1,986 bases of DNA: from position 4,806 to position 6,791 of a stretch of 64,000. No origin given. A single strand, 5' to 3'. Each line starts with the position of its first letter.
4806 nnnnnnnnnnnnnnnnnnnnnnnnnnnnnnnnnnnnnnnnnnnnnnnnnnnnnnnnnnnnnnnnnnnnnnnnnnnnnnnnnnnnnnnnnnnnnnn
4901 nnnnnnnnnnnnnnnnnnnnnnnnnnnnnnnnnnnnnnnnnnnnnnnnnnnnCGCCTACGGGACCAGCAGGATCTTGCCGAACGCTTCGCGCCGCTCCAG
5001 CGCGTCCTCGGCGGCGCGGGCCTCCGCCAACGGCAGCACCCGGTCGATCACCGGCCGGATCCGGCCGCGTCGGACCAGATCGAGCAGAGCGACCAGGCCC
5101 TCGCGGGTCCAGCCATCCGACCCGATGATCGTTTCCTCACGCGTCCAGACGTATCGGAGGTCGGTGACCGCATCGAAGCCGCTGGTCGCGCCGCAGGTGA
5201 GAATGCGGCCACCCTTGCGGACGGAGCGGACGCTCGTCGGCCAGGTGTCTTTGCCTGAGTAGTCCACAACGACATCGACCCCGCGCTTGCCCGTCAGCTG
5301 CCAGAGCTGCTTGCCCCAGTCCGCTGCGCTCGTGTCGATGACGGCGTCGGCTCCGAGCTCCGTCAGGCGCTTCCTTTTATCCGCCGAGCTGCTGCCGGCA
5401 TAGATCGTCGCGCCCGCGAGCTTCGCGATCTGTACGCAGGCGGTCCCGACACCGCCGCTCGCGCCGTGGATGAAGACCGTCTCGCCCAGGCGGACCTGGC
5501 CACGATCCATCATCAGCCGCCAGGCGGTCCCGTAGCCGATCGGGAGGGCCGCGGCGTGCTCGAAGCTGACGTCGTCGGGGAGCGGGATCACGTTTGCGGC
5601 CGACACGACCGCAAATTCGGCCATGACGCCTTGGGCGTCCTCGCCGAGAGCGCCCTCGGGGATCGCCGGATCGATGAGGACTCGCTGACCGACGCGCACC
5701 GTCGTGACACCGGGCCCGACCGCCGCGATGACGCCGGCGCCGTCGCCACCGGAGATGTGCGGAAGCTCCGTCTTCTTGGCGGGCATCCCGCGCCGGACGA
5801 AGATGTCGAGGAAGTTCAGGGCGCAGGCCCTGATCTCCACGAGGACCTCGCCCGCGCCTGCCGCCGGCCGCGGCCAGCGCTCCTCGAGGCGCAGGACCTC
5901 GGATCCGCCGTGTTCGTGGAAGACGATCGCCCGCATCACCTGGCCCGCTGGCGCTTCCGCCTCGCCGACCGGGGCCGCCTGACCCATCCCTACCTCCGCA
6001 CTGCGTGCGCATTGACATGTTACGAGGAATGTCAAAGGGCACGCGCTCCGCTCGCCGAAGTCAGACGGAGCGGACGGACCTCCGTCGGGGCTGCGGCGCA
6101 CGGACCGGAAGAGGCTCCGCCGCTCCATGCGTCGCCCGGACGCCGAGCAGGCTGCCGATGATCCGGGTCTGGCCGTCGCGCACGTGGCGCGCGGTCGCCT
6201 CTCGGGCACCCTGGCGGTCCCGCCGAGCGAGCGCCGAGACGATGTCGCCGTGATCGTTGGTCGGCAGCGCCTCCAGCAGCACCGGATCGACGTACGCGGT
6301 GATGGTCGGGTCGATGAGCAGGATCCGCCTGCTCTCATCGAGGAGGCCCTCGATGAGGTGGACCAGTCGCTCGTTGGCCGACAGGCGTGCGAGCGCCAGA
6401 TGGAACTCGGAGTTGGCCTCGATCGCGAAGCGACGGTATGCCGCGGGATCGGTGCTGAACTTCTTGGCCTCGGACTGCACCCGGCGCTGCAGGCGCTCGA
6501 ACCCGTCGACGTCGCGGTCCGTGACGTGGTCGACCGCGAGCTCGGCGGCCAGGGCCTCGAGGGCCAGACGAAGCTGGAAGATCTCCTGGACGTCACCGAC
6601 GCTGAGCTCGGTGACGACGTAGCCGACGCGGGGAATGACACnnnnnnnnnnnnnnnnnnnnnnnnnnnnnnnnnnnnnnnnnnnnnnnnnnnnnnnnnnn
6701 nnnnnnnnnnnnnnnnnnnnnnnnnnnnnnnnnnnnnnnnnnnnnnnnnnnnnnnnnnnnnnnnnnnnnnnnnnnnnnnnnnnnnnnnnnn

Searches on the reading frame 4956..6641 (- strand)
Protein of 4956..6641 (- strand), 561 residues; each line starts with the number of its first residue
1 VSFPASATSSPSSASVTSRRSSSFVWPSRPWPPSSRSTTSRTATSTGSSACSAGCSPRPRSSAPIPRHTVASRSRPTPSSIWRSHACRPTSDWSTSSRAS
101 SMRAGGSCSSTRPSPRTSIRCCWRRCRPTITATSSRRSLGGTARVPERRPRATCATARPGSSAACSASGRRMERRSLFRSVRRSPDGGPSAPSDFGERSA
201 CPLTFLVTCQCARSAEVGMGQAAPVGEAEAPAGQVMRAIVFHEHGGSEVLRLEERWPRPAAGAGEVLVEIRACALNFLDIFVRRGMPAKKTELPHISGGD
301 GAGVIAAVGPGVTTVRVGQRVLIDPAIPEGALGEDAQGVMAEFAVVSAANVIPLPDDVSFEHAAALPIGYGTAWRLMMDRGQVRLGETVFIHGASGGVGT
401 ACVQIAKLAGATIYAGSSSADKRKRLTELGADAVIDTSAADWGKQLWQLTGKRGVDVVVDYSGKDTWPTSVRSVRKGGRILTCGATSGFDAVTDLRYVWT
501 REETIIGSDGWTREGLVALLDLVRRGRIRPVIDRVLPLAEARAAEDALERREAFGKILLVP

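Call 13: search_protein_families(library=pfam, proteins=[window:4956-6641:-])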
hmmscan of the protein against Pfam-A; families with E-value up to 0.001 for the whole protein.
window:4956-6641:- (561 aa): 3 families
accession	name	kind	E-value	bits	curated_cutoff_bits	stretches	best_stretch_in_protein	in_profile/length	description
PF00107.32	ADH_zinc_N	-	1e-27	97.1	31.8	1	397-522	1-126/129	Zinc-binding dehydrogenase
PF13602.12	ADH_zinc_N_2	-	3.1e-18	67.4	27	1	429-559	1-134/134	Zinc-binding dehydrogenase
PF08240.17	ADH_N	-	3.9e-18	66.1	23.5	1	262-356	1-104/104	Alcohol dehydrogenase GroES-like domain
